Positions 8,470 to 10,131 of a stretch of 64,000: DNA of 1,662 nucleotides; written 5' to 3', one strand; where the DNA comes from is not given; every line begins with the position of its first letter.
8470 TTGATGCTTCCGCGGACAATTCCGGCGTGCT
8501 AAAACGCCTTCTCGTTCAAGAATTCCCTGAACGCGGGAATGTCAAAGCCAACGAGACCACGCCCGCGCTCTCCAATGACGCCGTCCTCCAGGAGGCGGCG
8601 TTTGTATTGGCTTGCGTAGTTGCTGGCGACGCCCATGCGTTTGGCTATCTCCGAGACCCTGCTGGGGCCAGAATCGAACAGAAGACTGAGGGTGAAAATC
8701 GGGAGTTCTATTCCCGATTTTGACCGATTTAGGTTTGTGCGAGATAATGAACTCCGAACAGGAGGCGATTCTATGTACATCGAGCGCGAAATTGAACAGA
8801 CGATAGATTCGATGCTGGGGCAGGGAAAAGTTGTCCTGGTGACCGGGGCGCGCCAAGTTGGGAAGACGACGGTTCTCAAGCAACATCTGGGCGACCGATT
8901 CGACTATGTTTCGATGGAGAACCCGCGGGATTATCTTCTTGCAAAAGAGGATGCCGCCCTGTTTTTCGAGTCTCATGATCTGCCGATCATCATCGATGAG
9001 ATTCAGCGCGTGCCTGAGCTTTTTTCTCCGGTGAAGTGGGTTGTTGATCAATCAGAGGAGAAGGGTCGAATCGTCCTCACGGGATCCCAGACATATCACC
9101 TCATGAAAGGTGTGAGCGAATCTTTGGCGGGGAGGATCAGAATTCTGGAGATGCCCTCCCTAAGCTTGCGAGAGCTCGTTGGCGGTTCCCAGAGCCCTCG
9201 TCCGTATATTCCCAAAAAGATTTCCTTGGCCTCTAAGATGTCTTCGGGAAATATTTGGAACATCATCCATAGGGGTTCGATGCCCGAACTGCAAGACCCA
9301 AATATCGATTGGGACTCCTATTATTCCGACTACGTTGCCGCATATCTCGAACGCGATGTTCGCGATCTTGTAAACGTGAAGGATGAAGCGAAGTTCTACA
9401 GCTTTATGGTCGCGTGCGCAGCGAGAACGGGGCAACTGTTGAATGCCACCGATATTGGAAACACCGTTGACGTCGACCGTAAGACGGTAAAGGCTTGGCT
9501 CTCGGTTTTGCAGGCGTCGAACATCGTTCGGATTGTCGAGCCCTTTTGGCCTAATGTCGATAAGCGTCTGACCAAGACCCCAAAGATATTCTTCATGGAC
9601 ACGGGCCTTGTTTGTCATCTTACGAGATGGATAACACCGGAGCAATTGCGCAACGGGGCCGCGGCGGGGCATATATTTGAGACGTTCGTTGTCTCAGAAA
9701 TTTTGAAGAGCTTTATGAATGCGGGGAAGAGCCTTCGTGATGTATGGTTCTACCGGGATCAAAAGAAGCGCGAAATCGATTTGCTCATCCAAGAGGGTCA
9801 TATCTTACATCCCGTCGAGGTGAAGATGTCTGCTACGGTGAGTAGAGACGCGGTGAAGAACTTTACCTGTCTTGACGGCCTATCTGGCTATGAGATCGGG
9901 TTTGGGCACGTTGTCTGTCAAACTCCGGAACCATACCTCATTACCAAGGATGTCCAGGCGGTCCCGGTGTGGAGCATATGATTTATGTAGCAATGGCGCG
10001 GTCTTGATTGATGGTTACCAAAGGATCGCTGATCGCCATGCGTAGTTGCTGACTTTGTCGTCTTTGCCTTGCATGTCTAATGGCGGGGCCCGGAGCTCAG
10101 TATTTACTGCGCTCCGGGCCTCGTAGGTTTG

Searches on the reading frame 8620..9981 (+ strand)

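Call 66: search_protein_families(library=pfam, proteins=[window:8620-9981:+], max_evalue=0.001)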
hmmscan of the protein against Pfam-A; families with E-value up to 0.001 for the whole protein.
window:8620-9981:+ (453 aa): 2 families
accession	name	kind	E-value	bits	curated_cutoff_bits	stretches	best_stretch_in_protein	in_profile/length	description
PF13635.12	DUF4143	-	3.5e-45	154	28.1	1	244-403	1-159/160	Domain of unknown function (DUF4143)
PF13173.12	AAA_14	-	1.7e-28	99.7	27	1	69-186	2-128/129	AAA domain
